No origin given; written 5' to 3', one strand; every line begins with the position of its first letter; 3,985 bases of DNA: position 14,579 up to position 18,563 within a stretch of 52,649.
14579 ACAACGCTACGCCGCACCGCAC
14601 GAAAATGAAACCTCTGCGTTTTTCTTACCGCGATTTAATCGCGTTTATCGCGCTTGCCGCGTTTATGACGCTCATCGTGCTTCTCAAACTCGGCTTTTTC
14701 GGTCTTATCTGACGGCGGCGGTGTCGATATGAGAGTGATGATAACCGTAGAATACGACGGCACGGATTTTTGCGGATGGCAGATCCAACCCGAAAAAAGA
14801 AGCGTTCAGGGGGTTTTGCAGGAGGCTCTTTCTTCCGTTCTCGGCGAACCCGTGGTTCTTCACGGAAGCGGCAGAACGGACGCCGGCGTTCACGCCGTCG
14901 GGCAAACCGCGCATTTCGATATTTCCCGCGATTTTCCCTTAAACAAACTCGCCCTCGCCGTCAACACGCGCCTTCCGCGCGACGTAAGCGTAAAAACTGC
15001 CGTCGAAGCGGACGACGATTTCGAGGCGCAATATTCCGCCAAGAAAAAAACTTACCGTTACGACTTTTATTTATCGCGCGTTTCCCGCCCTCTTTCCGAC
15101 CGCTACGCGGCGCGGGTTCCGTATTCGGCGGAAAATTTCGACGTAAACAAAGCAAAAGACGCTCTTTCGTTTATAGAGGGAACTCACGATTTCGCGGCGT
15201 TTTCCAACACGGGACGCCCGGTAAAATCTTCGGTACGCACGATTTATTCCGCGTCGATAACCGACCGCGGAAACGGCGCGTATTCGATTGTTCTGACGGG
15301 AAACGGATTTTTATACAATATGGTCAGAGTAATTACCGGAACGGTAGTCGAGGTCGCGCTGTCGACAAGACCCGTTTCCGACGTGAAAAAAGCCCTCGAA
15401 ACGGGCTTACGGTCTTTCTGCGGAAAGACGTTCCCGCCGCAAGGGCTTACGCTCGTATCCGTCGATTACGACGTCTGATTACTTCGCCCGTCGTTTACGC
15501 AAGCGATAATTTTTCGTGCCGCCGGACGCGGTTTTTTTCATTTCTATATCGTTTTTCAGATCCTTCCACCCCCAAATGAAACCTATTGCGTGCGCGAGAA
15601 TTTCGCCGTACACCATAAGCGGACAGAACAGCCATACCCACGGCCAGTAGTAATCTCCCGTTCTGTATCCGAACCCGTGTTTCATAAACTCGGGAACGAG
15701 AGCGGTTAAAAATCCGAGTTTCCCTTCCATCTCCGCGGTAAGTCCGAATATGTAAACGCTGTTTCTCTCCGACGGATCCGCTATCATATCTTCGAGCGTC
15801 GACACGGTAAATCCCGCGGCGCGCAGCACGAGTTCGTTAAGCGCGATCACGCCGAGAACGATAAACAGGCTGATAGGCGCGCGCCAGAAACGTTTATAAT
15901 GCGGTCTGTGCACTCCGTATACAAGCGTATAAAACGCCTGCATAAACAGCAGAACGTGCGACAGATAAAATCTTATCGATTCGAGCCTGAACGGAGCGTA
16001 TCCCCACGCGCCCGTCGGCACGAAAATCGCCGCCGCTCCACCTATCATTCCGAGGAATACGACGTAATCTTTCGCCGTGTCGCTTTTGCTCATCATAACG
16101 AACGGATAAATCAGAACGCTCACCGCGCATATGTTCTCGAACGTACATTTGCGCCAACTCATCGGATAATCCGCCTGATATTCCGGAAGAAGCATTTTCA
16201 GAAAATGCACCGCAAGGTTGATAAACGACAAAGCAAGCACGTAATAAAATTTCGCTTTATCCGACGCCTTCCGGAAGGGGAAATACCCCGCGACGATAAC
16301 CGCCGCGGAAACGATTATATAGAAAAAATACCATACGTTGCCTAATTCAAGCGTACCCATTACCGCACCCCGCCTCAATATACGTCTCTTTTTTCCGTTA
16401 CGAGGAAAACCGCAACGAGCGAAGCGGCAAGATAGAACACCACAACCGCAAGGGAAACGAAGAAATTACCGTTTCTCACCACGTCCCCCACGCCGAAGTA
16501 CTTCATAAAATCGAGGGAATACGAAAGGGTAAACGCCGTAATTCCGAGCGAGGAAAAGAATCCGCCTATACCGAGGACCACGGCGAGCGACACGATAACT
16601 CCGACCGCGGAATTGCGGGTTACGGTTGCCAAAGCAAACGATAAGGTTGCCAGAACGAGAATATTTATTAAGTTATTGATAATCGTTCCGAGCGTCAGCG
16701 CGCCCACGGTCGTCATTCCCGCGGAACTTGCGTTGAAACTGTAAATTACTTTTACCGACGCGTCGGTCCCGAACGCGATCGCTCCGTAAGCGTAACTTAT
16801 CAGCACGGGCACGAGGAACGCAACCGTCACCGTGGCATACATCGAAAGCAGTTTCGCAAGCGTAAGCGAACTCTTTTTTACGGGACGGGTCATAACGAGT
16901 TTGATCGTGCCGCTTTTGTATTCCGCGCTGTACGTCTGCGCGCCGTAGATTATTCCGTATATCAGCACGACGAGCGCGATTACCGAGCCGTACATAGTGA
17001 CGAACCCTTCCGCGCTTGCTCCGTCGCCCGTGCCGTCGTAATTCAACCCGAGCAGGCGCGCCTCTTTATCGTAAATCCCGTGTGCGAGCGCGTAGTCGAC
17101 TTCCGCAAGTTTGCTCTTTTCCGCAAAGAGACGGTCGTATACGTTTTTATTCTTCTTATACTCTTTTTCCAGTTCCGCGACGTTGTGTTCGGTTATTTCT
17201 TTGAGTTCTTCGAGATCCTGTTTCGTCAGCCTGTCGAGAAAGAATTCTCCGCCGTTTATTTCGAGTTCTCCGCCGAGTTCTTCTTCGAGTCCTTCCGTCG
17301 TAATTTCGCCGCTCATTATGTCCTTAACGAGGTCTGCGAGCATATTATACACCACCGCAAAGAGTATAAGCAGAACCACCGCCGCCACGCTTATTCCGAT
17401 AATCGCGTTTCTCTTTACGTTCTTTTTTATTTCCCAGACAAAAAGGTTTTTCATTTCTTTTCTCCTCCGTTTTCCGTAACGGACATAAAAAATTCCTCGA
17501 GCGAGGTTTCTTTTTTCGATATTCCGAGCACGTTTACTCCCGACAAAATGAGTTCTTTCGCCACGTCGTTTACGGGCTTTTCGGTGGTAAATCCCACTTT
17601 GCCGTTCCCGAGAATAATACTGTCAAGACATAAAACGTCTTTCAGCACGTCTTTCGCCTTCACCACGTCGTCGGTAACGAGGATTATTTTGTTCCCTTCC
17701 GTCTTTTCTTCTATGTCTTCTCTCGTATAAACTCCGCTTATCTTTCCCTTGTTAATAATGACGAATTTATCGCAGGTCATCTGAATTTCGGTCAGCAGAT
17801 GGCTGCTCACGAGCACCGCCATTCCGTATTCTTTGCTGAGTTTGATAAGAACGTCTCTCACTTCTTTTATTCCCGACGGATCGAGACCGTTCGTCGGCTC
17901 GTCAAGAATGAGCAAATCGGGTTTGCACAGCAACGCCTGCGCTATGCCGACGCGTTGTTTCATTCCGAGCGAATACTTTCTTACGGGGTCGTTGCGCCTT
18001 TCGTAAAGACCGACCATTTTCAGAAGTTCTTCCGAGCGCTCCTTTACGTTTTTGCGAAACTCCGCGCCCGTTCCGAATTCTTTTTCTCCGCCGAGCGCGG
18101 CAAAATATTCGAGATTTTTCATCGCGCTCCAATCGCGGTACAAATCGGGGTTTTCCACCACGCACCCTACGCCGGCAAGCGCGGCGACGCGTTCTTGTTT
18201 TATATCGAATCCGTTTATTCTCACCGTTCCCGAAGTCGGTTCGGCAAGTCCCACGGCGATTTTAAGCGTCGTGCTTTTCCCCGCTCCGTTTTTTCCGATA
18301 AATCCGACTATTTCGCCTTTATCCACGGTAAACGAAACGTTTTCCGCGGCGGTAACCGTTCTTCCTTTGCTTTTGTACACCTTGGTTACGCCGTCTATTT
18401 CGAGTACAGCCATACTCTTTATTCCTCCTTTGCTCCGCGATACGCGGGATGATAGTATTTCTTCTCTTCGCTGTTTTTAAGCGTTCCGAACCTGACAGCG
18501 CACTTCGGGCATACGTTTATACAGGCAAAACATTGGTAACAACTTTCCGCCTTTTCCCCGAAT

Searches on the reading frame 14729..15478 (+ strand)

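Call 8: search_protein_families(library=pfam, proteins=[window:14729-15478:+])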
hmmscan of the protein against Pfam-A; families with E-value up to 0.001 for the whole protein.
window:14729-15478:+ (249 aa): 1 family
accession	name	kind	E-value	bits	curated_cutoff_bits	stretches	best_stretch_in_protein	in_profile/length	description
PF01416.25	PseudoU_synth_1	-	8.2e-42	142.5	23.3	2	150-248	6-108/108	tRNA pseudouridine synthase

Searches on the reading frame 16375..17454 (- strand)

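Call 8: search_protein_families(library=pfam, proteins=[window:16375-17454:-])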
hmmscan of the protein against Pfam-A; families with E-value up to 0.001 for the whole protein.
window:16375-17454:- (359 aa): 3 families
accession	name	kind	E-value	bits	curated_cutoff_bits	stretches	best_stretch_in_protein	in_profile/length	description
PF12679.13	ABC2_membrane_2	-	1.5e-11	44.5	27.2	1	8-299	7-200/283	ABC-2 family transporter protein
PF12730.13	ABC2_membrane_4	-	2.4e-08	34.6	27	1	154-292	52-175/179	ABC-2 family transporter protein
PF12698.13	ABC2_membrane_3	-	2e-05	24.3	31.6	1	137-305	146-291/347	ABC-2 family transporter protein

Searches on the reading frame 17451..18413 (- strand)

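Call 8: search_protein_families(library=pfam, proteins=[window:17451-18413:-])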
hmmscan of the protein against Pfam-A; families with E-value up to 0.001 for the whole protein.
window:17451-18413:- (320 aa): 2 families
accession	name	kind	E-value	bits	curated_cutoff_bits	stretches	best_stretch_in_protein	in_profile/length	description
PF00005.33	ABC_tran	-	1.3e-33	117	25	1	24-175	2-137/137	ABC transporter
PF13304.12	AAA_21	-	3e-13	50.9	27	1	130-206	221-299/304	AAA domain, putative AbiEii toxin, Type IV TA system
